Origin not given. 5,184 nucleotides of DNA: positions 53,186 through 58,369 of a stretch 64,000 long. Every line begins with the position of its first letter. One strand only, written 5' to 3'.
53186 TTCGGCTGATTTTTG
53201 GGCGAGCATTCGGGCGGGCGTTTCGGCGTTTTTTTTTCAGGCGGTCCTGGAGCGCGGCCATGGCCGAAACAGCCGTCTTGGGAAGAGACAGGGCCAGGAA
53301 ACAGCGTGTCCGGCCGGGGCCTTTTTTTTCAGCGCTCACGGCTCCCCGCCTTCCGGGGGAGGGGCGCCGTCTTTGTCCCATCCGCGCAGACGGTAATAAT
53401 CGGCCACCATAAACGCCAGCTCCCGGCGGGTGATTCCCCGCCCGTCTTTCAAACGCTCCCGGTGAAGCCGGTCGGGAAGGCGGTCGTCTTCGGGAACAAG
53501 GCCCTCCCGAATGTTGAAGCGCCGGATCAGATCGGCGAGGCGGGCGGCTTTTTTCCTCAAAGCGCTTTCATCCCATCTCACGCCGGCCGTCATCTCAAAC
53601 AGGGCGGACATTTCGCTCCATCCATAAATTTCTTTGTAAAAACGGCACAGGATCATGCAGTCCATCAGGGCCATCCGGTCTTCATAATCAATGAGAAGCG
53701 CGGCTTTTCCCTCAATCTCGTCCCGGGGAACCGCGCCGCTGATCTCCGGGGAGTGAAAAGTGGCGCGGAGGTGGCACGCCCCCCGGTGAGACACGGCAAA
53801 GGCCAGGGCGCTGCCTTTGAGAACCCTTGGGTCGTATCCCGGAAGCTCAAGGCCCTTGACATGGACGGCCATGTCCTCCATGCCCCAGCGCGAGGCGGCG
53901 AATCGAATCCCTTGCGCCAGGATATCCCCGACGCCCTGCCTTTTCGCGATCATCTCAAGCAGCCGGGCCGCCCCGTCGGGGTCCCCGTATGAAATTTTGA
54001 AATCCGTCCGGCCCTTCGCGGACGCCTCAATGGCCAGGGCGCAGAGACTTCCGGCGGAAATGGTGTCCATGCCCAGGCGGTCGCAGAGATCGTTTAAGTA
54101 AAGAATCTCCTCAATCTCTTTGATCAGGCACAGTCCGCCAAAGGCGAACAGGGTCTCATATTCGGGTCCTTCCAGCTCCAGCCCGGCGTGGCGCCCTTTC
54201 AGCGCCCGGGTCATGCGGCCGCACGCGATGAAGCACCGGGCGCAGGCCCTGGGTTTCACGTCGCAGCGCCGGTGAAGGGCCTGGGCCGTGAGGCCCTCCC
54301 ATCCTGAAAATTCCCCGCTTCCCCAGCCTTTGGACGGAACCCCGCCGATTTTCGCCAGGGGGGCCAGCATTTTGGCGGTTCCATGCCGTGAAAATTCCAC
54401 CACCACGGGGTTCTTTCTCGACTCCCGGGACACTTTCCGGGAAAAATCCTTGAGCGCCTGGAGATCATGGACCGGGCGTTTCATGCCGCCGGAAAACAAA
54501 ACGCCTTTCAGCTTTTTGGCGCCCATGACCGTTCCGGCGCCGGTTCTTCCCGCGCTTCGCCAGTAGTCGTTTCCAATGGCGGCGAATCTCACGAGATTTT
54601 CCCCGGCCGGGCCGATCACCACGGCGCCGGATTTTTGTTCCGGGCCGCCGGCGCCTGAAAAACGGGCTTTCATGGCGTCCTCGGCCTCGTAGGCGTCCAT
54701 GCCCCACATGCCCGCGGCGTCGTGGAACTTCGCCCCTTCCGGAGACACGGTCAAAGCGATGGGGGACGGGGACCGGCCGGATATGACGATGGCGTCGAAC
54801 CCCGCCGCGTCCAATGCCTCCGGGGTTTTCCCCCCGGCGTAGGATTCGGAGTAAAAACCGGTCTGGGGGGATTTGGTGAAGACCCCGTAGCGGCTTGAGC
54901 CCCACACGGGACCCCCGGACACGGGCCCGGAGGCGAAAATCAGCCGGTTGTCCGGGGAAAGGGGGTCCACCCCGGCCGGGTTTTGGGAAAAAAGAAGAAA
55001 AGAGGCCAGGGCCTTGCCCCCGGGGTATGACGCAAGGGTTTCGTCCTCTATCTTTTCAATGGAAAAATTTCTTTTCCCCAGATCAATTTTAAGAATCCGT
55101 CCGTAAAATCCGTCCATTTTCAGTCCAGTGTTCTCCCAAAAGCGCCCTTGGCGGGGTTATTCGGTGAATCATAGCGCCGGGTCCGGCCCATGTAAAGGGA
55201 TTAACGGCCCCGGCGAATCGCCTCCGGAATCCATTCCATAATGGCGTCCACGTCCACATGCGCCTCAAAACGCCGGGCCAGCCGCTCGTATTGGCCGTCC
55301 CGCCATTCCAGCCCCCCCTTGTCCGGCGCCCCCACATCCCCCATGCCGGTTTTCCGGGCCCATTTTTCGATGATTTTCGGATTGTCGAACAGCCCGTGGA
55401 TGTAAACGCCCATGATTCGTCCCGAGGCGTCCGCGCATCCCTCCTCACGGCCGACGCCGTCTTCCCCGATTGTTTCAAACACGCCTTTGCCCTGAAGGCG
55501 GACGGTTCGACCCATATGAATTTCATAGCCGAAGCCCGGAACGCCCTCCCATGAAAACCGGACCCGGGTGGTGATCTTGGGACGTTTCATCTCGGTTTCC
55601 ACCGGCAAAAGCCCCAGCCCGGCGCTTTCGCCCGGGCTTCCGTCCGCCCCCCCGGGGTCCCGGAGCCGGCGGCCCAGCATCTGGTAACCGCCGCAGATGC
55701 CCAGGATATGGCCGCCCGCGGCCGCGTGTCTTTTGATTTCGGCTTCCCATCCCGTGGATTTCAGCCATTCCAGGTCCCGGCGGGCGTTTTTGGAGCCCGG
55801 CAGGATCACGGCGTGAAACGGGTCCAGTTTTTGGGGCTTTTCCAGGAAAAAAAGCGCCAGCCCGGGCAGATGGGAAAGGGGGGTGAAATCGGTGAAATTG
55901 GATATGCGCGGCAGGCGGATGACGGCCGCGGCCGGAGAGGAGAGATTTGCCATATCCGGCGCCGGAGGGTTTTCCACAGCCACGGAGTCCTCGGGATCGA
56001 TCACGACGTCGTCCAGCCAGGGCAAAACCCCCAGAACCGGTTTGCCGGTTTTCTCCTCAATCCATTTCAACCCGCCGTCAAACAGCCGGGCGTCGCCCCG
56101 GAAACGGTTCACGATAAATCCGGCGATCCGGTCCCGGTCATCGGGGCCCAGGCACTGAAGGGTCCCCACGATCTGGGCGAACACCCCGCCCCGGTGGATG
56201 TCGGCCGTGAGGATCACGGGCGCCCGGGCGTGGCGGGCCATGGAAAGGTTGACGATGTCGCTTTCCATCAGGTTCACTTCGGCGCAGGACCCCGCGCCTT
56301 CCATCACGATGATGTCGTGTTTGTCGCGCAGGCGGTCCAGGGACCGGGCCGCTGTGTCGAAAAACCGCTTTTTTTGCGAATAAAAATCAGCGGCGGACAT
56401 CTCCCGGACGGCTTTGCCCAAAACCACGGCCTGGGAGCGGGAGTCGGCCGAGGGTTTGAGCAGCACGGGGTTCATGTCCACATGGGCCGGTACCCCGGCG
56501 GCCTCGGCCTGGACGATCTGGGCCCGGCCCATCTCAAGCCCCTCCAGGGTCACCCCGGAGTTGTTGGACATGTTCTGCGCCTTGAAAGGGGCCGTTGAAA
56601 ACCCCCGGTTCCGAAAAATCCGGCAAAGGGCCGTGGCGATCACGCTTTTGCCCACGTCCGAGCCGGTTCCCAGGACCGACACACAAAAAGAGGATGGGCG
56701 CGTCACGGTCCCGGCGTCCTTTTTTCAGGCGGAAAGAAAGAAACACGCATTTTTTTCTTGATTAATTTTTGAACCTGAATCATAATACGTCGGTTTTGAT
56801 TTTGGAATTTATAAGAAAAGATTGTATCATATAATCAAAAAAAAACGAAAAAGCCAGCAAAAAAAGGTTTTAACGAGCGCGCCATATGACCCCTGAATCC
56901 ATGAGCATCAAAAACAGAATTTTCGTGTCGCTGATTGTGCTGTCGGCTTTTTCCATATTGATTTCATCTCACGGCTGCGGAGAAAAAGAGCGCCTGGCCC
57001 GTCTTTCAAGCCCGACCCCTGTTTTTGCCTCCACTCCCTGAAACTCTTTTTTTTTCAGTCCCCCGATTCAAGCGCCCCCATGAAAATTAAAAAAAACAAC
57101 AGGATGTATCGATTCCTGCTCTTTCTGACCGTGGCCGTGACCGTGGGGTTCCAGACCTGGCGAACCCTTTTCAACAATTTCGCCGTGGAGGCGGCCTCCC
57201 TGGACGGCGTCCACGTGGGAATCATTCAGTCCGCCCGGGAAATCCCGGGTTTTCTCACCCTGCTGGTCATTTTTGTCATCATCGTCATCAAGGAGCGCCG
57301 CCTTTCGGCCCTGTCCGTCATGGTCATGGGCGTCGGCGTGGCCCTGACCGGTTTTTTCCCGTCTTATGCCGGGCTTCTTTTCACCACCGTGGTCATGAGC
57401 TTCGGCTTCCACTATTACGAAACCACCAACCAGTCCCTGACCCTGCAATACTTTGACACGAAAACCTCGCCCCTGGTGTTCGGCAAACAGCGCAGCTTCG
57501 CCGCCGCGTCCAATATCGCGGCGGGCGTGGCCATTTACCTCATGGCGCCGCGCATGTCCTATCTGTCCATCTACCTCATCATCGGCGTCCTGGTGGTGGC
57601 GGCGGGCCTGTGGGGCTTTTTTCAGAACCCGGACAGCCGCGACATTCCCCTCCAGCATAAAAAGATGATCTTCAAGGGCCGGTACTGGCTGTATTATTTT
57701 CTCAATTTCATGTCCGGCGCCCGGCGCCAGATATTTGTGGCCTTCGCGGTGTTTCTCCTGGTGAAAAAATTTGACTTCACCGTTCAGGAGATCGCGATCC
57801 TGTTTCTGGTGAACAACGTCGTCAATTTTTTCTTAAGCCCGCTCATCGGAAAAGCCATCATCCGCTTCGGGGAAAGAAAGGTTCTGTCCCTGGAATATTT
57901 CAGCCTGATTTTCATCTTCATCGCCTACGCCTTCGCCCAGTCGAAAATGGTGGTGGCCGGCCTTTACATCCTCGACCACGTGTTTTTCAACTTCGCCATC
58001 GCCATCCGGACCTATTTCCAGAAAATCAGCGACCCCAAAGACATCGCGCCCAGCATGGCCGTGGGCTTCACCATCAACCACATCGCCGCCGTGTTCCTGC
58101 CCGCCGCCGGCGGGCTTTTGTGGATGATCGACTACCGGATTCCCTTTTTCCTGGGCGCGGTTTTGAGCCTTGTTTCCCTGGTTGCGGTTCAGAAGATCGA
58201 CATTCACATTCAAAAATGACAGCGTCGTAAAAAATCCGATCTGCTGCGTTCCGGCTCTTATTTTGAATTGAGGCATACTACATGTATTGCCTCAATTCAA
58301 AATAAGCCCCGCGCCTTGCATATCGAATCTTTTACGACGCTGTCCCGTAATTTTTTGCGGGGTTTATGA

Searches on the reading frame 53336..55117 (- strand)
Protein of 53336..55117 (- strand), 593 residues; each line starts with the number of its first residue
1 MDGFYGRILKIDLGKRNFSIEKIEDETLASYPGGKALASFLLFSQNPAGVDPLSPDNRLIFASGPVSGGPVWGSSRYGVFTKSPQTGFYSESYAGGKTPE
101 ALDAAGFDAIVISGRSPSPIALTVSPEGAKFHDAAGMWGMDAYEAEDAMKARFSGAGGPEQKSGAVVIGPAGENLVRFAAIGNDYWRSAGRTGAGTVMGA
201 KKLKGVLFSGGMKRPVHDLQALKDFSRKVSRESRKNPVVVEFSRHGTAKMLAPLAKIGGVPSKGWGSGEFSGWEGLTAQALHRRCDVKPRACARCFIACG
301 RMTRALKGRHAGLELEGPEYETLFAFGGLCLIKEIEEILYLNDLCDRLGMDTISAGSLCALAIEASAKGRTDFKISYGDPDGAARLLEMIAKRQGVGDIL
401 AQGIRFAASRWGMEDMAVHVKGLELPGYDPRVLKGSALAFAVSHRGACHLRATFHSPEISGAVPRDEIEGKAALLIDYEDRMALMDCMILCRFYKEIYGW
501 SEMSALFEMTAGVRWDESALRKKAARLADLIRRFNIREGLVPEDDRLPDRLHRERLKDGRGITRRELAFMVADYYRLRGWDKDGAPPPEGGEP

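Call 73: search_protein_families(library=pfam, proteins=[window:53336-55117:-], max_evalue=0.00001)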
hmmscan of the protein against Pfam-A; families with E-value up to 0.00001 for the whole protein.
window:53336-55117:- (593 aa): 2 families
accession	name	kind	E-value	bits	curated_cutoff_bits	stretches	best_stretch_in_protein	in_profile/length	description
PF01314.23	AFOR_C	-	3.4e-110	369.3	27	1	226-589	3-378/385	Aldehyde ferredoxin oxidoreductase, domains 2 & 3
PF02730.20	AFOR_N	-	1.4e-64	218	29.8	1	6-210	1-198/199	Aldehyde ferredoxin oxidoreductase, N-terminal domain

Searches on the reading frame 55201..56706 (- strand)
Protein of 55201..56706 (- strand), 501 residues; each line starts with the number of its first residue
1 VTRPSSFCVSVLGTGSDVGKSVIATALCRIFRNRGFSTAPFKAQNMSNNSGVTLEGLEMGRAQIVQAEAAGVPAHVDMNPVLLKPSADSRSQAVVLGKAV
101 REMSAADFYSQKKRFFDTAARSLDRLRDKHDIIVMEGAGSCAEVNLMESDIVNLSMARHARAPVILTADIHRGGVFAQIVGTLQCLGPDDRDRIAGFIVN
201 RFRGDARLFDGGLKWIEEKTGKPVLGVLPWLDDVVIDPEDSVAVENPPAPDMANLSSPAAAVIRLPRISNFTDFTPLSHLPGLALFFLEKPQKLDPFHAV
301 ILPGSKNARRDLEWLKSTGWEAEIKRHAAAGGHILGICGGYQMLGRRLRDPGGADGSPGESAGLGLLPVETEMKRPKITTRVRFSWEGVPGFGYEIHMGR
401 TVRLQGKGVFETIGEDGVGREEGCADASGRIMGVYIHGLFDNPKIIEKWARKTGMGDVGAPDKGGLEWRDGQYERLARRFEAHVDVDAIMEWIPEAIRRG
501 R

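Call 73: search_protein_families(library=pfam, proteins=[window:55201-56706:-], max_evalue=0.00001)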
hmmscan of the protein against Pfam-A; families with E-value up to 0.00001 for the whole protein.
window:55201-56706:- (501 aa): 3 families
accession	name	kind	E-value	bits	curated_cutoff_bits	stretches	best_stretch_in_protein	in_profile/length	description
PF07685.20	GATase_3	-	2e-53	181.4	27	1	261-443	3-194/196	CobB/CobQ-like glutamine amidotransferase domain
PF01656.29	CbiA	-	1.8e-22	80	25.4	1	10-239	2-120/125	CobQ/CobB/MinD/ParA nucleotide binding domain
PF13500.12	AAA_26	-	1.5e-17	64.5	27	1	11-234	5-194/198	AAA domain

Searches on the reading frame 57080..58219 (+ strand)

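Call 73: search_protein_families(library=pfam, proteins=[window:57080-58219:+], max_evalue=0.00001)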
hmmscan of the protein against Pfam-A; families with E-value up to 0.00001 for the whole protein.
window:57080-58219:+ (379 aa): 1 family
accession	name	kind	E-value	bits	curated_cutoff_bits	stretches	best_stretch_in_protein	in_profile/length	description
PF07690.21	MFS_1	-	3.8e-19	69.3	33.4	2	13-297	7-302/347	Major Facilitator Superfamily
